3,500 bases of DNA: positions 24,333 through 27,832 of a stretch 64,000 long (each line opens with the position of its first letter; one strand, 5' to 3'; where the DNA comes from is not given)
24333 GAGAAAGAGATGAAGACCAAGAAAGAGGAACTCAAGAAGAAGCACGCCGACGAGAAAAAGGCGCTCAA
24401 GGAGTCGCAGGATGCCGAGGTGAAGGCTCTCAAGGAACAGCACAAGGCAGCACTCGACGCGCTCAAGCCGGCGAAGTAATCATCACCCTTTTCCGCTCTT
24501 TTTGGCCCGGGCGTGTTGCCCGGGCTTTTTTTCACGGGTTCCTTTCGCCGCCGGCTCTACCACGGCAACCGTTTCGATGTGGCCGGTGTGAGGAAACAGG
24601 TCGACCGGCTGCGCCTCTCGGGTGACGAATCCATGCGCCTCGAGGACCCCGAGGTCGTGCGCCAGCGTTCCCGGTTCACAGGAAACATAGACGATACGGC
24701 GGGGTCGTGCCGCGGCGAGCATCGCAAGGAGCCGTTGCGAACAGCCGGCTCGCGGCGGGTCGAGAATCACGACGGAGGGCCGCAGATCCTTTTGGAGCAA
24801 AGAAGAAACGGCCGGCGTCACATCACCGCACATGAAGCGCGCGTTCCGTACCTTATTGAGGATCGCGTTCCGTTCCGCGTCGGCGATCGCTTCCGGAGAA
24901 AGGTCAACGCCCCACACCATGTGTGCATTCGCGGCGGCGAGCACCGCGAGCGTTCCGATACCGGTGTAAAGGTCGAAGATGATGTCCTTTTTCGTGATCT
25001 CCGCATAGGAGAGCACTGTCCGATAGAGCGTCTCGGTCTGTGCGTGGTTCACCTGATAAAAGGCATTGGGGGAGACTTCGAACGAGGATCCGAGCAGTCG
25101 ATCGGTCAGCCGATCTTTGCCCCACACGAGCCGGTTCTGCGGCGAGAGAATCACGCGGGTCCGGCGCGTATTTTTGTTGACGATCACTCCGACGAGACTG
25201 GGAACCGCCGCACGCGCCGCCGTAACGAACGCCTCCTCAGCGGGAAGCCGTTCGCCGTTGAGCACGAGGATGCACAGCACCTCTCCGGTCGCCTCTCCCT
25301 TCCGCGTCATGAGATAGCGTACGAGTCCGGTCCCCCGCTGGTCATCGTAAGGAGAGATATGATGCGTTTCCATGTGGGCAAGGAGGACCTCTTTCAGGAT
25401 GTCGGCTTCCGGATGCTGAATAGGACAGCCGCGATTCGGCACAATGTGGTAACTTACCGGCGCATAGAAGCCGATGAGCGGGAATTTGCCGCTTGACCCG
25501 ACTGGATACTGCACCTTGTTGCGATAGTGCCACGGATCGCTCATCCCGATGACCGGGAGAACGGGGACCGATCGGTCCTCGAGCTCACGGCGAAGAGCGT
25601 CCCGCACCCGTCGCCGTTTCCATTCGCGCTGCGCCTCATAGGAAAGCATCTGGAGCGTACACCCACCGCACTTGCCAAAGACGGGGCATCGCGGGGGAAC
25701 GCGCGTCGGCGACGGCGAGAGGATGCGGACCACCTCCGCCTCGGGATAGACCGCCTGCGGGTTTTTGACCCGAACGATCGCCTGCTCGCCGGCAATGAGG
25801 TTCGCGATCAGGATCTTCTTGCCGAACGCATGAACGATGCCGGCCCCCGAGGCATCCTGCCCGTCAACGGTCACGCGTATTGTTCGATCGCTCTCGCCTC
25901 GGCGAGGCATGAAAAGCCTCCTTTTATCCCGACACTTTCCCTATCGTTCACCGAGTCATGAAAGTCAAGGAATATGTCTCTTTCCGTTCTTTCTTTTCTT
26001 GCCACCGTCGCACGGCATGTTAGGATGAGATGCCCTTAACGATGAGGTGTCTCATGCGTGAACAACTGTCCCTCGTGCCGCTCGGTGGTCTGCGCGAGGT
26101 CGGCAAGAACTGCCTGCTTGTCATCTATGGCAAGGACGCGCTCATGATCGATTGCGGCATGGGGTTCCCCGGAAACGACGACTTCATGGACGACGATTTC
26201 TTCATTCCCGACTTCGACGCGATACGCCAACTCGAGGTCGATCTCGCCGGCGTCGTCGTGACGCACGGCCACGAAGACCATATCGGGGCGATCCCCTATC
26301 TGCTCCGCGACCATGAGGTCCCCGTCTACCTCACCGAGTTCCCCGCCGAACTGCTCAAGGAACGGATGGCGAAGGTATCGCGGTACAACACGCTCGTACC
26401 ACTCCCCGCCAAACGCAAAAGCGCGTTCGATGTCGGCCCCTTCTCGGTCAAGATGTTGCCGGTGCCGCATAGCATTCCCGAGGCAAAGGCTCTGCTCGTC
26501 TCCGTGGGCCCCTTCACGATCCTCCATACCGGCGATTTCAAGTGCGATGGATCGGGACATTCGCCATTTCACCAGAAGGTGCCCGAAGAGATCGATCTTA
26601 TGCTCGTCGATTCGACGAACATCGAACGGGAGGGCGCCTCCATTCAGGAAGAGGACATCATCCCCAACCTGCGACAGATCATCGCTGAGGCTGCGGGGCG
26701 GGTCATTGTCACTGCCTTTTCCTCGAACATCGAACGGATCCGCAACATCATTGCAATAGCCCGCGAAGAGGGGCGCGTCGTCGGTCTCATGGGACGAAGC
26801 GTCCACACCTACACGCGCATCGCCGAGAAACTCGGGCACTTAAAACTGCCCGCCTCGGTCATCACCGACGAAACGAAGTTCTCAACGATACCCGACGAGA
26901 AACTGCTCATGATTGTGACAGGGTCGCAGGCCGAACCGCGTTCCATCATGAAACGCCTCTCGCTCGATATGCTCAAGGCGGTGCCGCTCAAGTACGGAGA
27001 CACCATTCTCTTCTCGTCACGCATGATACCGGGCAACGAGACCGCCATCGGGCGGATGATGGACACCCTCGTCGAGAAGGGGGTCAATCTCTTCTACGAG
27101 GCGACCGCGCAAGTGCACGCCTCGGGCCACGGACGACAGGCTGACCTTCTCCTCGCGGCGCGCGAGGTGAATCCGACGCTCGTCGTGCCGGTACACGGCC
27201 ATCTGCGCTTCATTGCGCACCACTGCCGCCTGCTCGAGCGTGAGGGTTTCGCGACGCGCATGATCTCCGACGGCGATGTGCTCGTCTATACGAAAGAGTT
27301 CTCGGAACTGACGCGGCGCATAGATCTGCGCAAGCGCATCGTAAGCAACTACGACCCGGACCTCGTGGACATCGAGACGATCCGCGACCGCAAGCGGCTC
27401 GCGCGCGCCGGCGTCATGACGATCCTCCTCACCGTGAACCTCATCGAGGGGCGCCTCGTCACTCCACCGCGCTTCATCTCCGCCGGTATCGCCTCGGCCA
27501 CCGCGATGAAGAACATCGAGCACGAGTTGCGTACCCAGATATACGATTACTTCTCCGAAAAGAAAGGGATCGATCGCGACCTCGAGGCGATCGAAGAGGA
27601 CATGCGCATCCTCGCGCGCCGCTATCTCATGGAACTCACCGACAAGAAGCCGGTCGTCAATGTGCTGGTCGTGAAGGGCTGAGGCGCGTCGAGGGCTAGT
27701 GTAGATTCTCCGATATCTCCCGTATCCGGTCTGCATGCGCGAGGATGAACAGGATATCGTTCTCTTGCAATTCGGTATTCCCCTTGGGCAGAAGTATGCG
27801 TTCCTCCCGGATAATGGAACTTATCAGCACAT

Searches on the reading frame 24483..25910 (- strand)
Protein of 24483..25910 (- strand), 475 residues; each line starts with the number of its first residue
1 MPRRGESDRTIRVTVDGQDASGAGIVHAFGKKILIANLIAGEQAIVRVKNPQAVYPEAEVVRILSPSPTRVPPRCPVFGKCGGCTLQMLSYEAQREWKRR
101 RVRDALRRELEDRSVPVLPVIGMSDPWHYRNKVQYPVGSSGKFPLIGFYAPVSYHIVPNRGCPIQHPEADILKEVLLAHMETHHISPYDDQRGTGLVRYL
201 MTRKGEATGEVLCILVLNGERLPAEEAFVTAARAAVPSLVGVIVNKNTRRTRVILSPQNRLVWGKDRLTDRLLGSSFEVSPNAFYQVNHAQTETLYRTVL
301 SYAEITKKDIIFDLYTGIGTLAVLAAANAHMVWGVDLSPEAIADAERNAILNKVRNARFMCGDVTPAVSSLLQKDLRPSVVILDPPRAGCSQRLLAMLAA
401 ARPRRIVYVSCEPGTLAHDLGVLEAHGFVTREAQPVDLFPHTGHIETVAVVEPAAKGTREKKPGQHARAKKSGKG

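Call 83: search_protein_families(library=pfam, proteins=[window:24483-25910:-], max_evalue=0.05)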
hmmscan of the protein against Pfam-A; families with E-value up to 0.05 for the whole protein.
window:24483-25910:- (475 aa): 10 families
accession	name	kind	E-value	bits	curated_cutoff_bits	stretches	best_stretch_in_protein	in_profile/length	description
PF05958.17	tRNA_U5-meth_tr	-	6e-15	55.5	23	1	276-448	171-351/357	tRNA (Uracil-5-)-methyltransferase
PF13847.12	Methyltransf_31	-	1.3e-05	25.3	27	1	306-371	2-69/145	Methyltransferase domain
PF13649.12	Methyltransf_25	-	1.4e-05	26.1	27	1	311-365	1-56/97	Methyltransferase domain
PF09445.16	Methyltransf_15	-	1.7e-05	24.9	22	1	310-391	3-85/165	RNA cap guanine-N2 methyltransferase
PF02475.24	TRM5-TYW2_MTfase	-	2.5e-05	24.7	28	1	305-357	34-88/164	TRM5/TYW2 methyltransferase domain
PF06325.19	PrmA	-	4.4e-05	23.5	22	1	305-359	159-213/296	Ribosomal protein L11 methyltransferase (PrmA)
PF05175.20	MTS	-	0.00051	20.2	23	1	307-369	31-95/170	Methyltransferase small domain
PF08123.19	DOT1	-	0.0029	17.6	23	1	295-355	30-92/205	Histone methylation protein DOT1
PF03602.21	Cons_hypoth95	-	0.0055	16.8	24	1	306-407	40-148/182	Conserved hypothetical protein 95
PF08241.18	Methyltransf_11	-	0.008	17.2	21.2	1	316-365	5-52/95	Methyltransferase domain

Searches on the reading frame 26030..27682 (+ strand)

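Call 83: search_protein_families(library=pfam, proteins=[window:26030-27682:+], max_evalue=0.05)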
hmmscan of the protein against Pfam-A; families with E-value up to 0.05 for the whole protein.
window:26030-27682:+ (550 aa): 5 families
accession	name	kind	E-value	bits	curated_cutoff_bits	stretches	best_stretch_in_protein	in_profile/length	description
PF22505.1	RNase_J_b_CASP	-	6.3e-36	123.4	27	1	223-347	2-126/126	Ribonuclease J, beta-CASP domain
PF00753.33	Lactamase_B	-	2.5e-13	50.9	22.7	1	24-186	4-141/196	Metallo-beta-lactamase superfamily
PF17770.6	RNase_J_C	-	1.7e-12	48.6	23.8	1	451-548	2-100/102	Ribonuclease J C-terminal domain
PF12706.13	Lactamase_B_2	-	3e-10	40.5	27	1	40-199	5-168/200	Beta-lactamase superfamily domain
PF07521.17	RMMBL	-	1.4e-05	25.4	21.6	1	361-407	10-58/63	Zn-dependent metallo-hydrolase RNA specificity domain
